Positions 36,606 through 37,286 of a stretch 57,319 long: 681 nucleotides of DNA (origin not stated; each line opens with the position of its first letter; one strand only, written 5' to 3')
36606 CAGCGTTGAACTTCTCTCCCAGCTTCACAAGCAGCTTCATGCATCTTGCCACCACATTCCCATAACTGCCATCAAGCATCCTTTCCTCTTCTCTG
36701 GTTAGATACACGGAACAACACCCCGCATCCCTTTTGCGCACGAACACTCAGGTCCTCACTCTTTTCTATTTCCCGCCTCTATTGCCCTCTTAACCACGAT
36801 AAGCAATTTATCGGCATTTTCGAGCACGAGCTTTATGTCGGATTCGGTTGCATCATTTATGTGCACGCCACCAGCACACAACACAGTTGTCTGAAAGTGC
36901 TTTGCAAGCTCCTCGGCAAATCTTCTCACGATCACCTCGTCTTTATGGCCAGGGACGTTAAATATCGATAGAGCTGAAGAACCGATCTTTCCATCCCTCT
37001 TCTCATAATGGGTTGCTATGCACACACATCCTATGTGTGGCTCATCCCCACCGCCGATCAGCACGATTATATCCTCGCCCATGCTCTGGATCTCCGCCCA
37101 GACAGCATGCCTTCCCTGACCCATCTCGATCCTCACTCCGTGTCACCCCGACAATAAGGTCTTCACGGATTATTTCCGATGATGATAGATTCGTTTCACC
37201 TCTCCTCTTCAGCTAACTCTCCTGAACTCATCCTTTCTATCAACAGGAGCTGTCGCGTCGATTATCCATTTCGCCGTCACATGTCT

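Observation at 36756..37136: LpdD-like putative prFMN chaperone embedded between the mevalonate-pathway dehydratase and decarboxylase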

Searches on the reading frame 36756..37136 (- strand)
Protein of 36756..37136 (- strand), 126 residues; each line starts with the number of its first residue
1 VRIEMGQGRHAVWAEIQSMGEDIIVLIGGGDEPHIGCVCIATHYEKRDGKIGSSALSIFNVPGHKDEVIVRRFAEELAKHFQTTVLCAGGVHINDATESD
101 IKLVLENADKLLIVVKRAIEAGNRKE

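Call 3: search_protein_families(library=pfam, proteins=[window:36756-37136:-], max_evalue=0.01)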
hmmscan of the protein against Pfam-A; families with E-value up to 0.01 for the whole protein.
window:36756-37136:- (126 aa): 1 family
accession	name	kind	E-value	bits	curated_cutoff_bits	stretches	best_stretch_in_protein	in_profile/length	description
PF21758.2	PAC_bac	-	2.8e-32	111.2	27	1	7-116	2-111/115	Bacterial proteasome assembling chaperone-like protein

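Call 4: search_protein_families(library=ncbifam, proteins=[window:36756-37136:-], max_evalue=0.01)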
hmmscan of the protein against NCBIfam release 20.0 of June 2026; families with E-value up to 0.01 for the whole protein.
window:36756-37136:- (126 aa): 0 families

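Call 5: search_solved_structures(query=window:36756-37136:-, max_evalue=10, show_alignments=3)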
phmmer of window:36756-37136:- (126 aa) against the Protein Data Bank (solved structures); distinct sequences matched with E-value up to 10: 7.
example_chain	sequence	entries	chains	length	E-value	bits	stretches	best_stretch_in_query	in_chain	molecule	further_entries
8p4w_A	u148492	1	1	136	9.5e-07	31.8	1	9-110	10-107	Protein LpdD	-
8pzh_A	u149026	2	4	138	9.9e-07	31.7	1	9-110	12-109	Protein LpdD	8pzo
8po5_A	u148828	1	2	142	1.1e-06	31.6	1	9-110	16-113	Protein LpdD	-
4ml9_A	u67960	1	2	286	0.44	13.4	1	52-115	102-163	Uncharacterized protein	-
1mng_A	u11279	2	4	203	0.85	12.5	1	32-96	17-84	MANGANESE SUPEROXIDE DISMUTASE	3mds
7qql_C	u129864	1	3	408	1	12.3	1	51-120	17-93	Gamma-2-syntrophin,Annexin A2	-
5gwo_C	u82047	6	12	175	1.2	12.1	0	44-104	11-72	ABA receptor RCAR3 | Abscisic acid receptor PYL3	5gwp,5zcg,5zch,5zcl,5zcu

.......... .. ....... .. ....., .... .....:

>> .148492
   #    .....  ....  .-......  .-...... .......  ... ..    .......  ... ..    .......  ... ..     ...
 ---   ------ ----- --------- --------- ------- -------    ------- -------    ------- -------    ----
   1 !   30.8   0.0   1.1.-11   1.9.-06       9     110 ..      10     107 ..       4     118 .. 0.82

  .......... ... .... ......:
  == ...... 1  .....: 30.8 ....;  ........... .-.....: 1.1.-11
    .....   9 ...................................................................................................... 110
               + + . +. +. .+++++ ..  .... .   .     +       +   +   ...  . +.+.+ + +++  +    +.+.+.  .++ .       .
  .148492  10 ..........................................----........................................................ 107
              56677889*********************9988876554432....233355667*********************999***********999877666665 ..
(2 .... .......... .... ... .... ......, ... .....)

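Call 9: find_homologous_proteins(query=window:36756-37136:-, max_evalue=0.001)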
Query window:36756-37136:- (126 aa): 1 proteins with E <= 0.001 among 5 candidates.
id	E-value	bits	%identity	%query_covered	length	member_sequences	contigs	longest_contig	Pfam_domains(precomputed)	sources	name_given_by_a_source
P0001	9.6e-75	266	100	97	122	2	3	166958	PF21758.3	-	-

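Call 11: find_related_loci(query=window:36756-37136:-, collection=genome_contigs, flank=10000)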
Query window:36756-37136:- (126 aa) in genome_contigs; peptide patterns used: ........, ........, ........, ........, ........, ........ (x = any residue, [..] = any of these).
117 stretches matched a pattern; 1 encode a relative of the query (tblastn E <= 1e-3); 1 distinct loci.
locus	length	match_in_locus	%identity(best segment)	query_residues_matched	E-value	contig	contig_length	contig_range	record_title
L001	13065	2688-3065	93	1-126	6e-78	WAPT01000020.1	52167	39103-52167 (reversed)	MAG: Nanobdellati archaeon isolate S144_79_esom k151_44743, whole genome shotgun sequence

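Call 16: search_protein_representatives(protein=window:36756-37136:-)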
Query: 126 residues. Proteins with E-value up to 0.001 (for the whole library): 1008; up to 1e-10: 224; up to 1e-30: 1. The best 150 are listed.
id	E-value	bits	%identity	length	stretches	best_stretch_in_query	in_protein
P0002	9.6e-47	173.9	61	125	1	1-125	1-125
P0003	6.6e-22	93.7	41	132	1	3-111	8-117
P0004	4.8e-20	87.6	40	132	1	8-118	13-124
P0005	2.9e-19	85.1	36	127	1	6-113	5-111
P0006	8.3e-18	80.4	45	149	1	15-112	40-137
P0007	1.1e-17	80.1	44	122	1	4-119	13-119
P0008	1.3e-17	79.8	40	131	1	5-115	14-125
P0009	2.9e-17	78.7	37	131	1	5-118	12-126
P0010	2.9e-17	78.7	47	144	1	15-108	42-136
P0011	3.4e-17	78.4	42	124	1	1-112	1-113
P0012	7.4e-17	77.3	40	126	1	4-112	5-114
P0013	1.9e-16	76.0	37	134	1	3-112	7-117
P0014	2.4e-16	75.7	36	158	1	2-112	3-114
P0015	2.7e-16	75.6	36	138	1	5-117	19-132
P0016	2.7e-16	75.6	41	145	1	5-109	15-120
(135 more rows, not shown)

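Call 22: find_homologous_proteins(query=A1, max_evalue=0.001)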
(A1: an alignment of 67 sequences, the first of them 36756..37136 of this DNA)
Query A1 (67 sequences) (126 aa, profile of the alignment): 365 proteins with E <= 0.001 among 4723 candidates; the best 120 are listed.
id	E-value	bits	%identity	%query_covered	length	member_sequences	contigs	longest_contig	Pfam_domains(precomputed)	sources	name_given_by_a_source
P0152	1.5e-40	156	34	87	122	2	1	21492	PF16093.11,PF21758.3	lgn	-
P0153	1.0e-39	153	36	94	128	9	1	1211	PF21758.3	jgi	-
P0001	3.0e-39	151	100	97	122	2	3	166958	PF21758.3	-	-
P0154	3.1e-39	151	37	87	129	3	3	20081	PF21758.3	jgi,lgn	jgi:hypothetical protein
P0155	4.2e-39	151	33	87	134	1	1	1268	PF21758.3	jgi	jgi:hypothetical protein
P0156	5.1e-39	151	35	89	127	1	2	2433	PF21758.3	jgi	-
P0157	5.2e-39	151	35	89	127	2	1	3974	PF21758.3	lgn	-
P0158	5.4e-39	151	33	100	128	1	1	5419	PF21758.3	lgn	-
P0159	5.7e-39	150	31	89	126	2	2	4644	PF21758.3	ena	-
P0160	5.8e-39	150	34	100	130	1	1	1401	PF21758.3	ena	-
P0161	6.5e-39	150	35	79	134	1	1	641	PF21758.3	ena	-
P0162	7.2e-39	150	34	93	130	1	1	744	PF21758.3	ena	-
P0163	9.6e-39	150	34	85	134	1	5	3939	PF21758.3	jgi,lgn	jgi:hypothetical protein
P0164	1.1e-38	150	34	85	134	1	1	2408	PF21758.3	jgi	jgi:hypothetical protein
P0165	1.3e-38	149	34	85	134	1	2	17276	PF21758.3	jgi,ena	jgi:hypothetical protein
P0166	1.4e-38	149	33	85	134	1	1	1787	PF21758.3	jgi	jgi:hypothetical protein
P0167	1.5e-38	149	33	100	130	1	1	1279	PF21758.3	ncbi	-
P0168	1.5e-38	149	34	94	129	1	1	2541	PF21758.3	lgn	-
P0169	1.5e-38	149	35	91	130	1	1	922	PF21758.3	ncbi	-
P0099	1.6e-38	149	32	98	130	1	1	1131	PF21758.3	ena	-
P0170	1.6e-38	149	33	85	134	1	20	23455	PF21758.3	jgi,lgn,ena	jgi:hypothetical protein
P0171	1.7e-38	149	33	85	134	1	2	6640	PF21758.3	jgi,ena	-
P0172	2.3e-38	149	36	91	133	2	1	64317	PF21758.3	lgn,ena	-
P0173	2.3e-38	149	31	100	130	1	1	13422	PF21758.3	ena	-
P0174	2.5e-38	148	34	79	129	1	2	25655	PF21758.3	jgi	jgi:hypothetical protein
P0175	2.6e-38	148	32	79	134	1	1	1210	PF21758.3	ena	-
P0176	2.8e-38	148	32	79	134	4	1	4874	PF21758.3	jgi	jgi:hypothetical protein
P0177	3.6e-38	148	34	85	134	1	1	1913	PF21758.3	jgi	jgi:hypothetical protein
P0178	3.6e-38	148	33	79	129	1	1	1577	PF21758.3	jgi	jgi:hypothetical protein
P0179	3.8e-38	148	35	85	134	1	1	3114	PF21758.3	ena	-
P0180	3.8e-38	148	32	87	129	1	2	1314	PF21758.3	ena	-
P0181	3.8e-38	148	33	85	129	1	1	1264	PF21758.3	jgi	jgi:hypothetical protein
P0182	3.9e-38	148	33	79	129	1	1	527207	PF21758.3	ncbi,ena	-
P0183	4.0e-38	148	33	79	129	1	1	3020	PF21758.3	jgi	jgi:hypothetical protein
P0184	4.1e-38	148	33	85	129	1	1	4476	PF21758.3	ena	-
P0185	4.5e-38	148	34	85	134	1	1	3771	PF21758.3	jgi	-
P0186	4.5e-38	148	33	79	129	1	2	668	PF21758.3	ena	-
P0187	5.1e-38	147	33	85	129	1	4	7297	PF21758.3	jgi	jgi:hypothetical protein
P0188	5.9e-38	147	31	96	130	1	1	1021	PF21758.3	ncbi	-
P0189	6.4e-38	147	32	100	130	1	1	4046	PF21758.3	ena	-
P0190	6.6e-38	147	32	100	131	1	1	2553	PF21758.3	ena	-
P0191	7.7e-38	147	31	100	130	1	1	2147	PF21758.3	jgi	-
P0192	9.2e-38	147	31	100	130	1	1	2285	PF21758.3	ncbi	-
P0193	9.3e-38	147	29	93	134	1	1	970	PF21758.3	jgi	jgi:hypothetical protein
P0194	9.5e-38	147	32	87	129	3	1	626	PF21758.3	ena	-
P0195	9.6e-38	147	34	79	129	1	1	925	PF21758.3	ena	-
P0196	9.8e-38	146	30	89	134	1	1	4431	PF21758.3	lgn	-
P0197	1.0e-37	146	31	100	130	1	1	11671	PF21758.3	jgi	jgi:hypothetical protein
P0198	1.1e-37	146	31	84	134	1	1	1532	PF21758.3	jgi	jgi:hypothetical protein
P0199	1.1e-37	146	31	84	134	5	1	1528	PF21758.3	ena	-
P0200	1.2e-37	146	32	98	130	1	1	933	PF21758.3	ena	-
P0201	1.3e-37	146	33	79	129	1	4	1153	PF21758.3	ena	-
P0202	1.3e-37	146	31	84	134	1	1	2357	PF21758.3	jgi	jgi:hypothetical protein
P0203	1.4e-37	146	38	88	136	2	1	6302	PF21758.3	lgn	-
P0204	1.4e-37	146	34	91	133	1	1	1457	PF21758.3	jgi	jgi:hypothetical protein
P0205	1.4e-37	146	34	85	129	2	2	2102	PF21758.3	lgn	-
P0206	1.4e-37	146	31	87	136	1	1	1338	PF21758.3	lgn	-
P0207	1.5e-37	146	30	89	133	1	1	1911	PF21758.3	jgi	jgi:hypothetical protein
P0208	1.6e-37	146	34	79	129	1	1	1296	PF21758.3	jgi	jgi:hypothetical protein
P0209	1.6e-37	146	30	89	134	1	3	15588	PF21758.3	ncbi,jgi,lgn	ncbi:MAG: hypothetical protein PVI71_02530 [Desulfobacterales bacterium]|jgi:hypothetical protein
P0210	2.1e-37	145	35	89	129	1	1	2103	PF21758.3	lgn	-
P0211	2.2e-37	145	34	87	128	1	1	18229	PF21758.3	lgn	-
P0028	2.3e-37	145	39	80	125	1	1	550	PF21758.3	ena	-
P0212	2.6e-37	145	32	84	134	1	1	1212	PF21758.3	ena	-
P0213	2.9e-37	145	30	90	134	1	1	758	PF21758.3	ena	-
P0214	3.2e-37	145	31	89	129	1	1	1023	PF21758.3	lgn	-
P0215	4.0e-37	144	31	91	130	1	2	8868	PF21758.3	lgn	-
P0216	4.3e-37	144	33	79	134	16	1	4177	PF21758.3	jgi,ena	-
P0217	5.4e-37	144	36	85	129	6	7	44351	PF21758.3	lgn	-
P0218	5.8e-37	144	31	84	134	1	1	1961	PF21758.3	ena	-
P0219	6.3e-37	144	30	90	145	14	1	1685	PF21758.3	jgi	-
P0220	6.7e-37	144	31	89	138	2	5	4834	PF21758.3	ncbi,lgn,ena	-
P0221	6.8e-37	144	31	96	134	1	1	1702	PF21758.3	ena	-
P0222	7.3e-37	144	31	91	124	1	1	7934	PF21758.3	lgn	-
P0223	7.4e-37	144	31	91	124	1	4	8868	PF21758.3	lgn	-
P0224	8.2e-37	144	34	97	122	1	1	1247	PF21758.3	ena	-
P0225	8.3e-37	143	29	89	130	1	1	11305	PF21758.3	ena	-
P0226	9.1e-37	143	33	89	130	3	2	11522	PF21758.3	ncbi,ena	-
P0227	9.8e-37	143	35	89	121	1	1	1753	PF16093.11,PF21758.3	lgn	-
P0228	1.0e-36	143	31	99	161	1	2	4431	PF21758.3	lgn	-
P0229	1.2e-36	143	31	91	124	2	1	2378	PF21758.3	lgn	-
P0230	1.3e-36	143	31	94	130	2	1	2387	PF21758.3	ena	-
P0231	1.5e-36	143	33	99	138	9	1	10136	PF21758.3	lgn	-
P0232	1.6e-36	143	32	79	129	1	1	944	PF21758.3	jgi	-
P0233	1.9e-36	142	31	94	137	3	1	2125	PF21758.3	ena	-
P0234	2.7e-36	142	33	85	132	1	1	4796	PF21758.3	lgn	-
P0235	3.4e-36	142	33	92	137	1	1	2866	PF21758.3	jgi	jgi:gallate decarboxylase subunit D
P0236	3.4e-36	141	31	79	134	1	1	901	PF21758.3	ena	-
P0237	3.7e-36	141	33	94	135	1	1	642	PF21758.3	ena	-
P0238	4.2e-36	141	30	84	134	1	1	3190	PF21758.3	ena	-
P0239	4.9e-36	141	35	85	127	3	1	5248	PF21758.3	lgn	-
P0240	5.0e-36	141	30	97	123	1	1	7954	PF21758.3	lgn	-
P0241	5.4e-36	141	29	95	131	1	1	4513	PF21758.3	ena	-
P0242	6.1e-36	141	33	86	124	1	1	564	PF21758.3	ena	-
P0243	6.5e-36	141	37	87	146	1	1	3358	PF21758.3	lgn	-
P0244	7.9e-36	140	40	87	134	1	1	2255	PF21758.3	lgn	-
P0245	8.3e-36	140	29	94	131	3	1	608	PF21758.3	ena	-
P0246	9.8e-36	140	34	93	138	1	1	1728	PF21758.3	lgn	-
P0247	1.3e-35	140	33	75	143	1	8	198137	PF21758.3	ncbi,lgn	-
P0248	1.5e-35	139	35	79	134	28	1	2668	PF21758.3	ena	-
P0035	1.5e-35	139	37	86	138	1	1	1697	PF21758.3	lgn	-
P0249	1.9e-35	139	34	79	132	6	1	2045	PF21758.3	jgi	-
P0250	2.2e-35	139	31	94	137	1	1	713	PF21758.3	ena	-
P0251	2.2e-35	139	28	94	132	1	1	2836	PF21758.3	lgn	-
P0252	2.7e-35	139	32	83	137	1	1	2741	PF21758.3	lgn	-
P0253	2.8e-35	139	30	89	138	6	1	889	PF21758.3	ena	-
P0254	3.0e-35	138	38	89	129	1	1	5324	PF21758.3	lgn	-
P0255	3.2e-35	138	31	89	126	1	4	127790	PF21758.3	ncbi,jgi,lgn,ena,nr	ncbi:MAG: hypothetical protein CVU99_11000 [Firmicutes bacterium HGW-Firmicutes-4]|jgi:hypothetical 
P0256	3.9e-35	138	29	90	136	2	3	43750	PF21758.3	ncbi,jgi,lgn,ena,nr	ncbi:MAG: hypothetical protein DSY90_02055 [Deltaproteobacteria bacterium]|nr:MAG: hypothetical prot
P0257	4.6e-35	138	35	75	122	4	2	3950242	PF21758.3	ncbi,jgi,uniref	ncbi:hypothetical protein ACH36K_06310 [Clostridium sp. MB05]|jgi:gallate decarboxylase subunit D|un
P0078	5.0e-35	138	32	87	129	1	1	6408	PF21758.3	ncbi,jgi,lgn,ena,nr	ncbi:MAG: hypothetical protein FWD70_07125 [Desulfuromonadales bacterium]|nr:hypothetical protein [D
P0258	6.1e-35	137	37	97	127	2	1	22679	PF21758.3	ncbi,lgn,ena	-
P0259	6.2e-35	137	30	94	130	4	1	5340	PF21758.3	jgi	jgi:hypothetical protein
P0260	6.7e-35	137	30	87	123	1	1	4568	PF21758.3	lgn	-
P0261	7.0e-35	137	35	84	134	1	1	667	PF21758.3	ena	-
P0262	7.0e-35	137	34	88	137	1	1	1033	PF21758.3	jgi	jgi:hypothetical protein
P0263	7.9e-35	137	33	79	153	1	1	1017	PF21758.3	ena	-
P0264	8.4e-35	137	32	93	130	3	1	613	PF21758.3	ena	-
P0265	1.1e-34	137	31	94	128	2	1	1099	PF21758.3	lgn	-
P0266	1.2e-34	136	31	87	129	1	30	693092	PF21758.3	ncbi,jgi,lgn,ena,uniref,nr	ncbi:MAG: hypothetical protein WAO56_06050 [Miniphocaeibacter sp.]|uniref:prenylated flavin chaperon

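Call 24: find_encoding_contigs(protein=P0001, flank=10000, max_places=5)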
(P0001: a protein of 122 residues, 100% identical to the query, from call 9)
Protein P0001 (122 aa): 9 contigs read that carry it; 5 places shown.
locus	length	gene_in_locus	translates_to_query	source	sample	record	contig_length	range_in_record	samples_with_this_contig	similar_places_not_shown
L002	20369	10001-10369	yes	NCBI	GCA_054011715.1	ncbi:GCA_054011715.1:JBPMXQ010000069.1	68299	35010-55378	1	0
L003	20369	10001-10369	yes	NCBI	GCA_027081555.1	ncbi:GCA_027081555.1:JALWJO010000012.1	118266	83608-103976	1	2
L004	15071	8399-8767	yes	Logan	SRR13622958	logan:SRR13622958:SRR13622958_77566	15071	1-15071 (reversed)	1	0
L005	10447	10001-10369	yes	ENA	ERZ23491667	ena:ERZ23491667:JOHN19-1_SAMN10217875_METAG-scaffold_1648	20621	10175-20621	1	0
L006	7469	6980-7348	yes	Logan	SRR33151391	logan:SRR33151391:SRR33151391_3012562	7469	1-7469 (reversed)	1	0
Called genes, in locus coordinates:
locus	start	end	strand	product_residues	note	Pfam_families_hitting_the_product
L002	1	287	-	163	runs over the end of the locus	PF26602:HVO_2718_N, PF24250:HVO_2718 (weak), PF01381:HTH_3, PF12844:HTH_19 (weak)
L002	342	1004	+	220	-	PF01209:Ubie_methyltran, PF13489:Methyltransf_23, PF02353:CMAS (weak), PF13649:Methyltransf_25, PF13847:Methyltransf_31, PF08241:Methyltransf_11, PF08242:Methyltransf_12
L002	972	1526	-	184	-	-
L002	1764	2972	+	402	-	-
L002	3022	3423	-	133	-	PF12172:zf-ChsH2, PF01796:OB_ChsH2_C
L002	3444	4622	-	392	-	PF00108:Thiolase_N, PF00109:ketoacyl-synt, PF22691:Thiolase_C_1, PF02803:Thiolase_C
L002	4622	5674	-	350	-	PF00108:Thiolase_N (faint), PF08541:ACP_syn_III_C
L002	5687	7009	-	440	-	PF00368:HMG-CoA_red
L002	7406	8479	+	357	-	PF00288:GHMP_kinases_N, PF08544:GHMP_kinases_C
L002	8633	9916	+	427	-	PF20695:UbiD_N, PF01977:UbiD, PF20696:UbiD_C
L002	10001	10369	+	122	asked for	PF21758:LpdD_chaperone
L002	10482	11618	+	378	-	PF04412:AcnX, PF28403:AcnX_2nd, PF28406:AcnX_3rd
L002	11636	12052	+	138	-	PF01989:AcnX_swivel_put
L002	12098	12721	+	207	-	PF02441:Flavoprotein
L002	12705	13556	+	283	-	PF00696:AA_kinase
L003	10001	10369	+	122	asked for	PF21758:LpdD_chaperone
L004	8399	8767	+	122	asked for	PF21758:LpdD_chaperone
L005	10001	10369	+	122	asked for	PF21758:LpdD_chaperone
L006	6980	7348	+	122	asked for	PF21758:LpdD_chaperone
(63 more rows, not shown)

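Call 25: list_cluster_members(proteins=[P0002, P0003, P0004, P0005, P0006, P0007, P0008, P0009, P0010, P0011])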
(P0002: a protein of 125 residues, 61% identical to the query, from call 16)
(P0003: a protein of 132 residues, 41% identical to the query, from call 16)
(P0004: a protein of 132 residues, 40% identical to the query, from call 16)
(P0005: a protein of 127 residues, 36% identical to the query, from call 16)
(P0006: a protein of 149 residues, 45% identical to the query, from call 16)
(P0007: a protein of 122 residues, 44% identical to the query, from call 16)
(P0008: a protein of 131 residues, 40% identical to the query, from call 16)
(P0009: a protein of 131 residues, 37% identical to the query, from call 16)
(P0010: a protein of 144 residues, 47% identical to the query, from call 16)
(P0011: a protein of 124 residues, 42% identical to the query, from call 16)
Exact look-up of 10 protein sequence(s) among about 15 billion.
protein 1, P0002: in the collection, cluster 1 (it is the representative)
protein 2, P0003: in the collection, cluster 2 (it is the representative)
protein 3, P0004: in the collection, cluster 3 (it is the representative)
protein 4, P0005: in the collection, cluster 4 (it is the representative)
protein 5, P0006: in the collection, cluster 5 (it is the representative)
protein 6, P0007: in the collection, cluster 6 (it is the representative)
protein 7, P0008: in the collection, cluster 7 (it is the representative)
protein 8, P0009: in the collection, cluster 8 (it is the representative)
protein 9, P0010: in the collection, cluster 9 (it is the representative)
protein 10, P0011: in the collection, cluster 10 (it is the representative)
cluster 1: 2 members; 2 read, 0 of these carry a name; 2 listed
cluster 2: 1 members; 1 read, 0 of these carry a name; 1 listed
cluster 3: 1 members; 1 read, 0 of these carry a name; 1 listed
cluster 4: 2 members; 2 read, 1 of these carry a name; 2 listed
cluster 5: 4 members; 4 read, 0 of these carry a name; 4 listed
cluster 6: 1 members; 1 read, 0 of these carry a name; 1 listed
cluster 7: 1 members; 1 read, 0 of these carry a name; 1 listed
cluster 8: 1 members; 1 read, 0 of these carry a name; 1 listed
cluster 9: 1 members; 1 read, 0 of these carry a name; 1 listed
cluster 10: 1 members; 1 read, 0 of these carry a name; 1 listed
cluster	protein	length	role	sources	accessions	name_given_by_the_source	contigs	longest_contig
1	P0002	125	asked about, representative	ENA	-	-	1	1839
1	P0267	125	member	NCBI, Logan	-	-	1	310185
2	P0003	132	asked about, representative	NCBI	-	-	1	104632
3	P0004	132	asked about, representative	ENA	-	-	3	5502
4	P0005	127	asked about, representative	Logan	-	-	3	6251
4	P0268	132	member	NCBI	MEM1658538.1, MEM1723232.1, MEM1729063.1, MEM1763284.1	MAG: hypothetical protein QXX87_01220 [Candidatus Jordarchaeales archaeon]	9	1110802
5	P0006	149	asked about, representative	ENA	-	-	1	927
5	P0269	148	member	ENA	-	-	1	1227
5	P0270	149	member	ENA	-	-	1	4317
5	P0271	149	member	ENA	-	-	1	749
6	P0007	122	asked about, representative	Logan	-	-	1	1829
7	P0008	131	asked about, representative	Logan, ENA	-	-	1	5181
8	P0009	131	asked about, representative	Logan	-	-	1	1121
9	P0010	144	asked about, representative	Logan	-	-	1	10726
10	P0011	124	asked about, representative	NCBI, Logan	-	-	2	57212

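Call 26: find_encoding_contigs(protein=P0267, flank=10000, max_places=2)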
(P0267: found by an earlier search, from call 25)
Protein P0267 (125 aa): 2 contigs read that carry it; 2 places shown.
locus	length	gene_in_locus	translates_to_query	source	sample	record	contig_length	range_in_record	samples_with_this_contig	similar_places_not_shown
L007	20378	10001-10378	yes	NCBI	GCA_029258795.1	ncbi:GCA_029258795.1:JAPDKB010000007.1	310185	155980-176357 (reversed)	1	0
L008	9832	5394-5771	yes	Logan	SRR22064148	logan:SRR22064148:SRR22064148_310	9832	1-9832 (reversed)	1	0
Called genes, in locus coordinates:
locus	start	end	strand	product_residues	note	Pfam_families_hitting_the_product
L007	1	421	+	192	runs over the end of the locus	PF01022:HTH_5, PF13187:Fer4_9 (faint), PF00037:Fer4 (weak), PF12797:Fer4_2 (weak), PF12837:Fer4_6 (weak), PF13237:Fer4_10 (faint), PF12838:Fer4_7 (weak)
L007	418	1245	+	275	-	PF01925:TauE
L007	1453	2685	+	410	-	-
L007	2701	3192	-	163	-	-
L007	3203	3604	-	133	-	PF12172:zf-ChsH2, PF01796:OB_ChsH2_C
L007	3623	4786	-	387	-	PF00108:Thiolase_N, PF00109:ketoacyl-synt, PF22691:Thiolase_C_1, PF02803:Thiolase_C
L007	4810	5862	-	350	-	PF01154:HMG_CoA_synt_N (weak), PF00108:Thiolase_N (weak), PF08541:ACP_syn_III_C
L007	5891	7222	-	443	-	PF00368:HMG-CoA_red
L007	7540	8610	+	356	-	PF00288:GHMP_kinases_N, PF08544:GHMP_kinases_C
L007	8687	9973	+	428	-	PF20695:UbiD_N, PF01977:UbiD, PF20696:UbiD_C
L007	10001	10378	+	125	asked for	PF21758:LpdD_chaperone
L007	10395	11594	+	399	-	PF04412:AcnX, PF28403:AcnX_2nd, PF28406:AcnX_3rd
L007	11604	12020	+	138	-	PF01989:AcnX_swivel_put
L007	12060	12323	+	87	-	-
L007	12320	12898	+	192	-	PF02441:Flavoprotein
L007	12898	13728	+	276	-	PF00696:AA_kinase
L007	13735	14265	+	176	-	PF01994:Trm56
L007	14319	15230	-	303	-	PF08843:AbiEii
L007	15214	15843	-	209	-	-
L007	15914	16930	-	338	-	PF04055:Radical_SAM, PF08608:Wyosine_form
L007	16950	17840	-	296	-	-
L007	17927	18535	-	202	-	PF13521:AAA_28 (weak), PF02223:Thymidylate_kin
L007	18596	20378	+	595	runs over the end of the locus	PF00999:Na_H_Exchanger, PF02254:TrkA_N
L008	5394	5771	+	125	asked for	PF21758:LpdD_chaperone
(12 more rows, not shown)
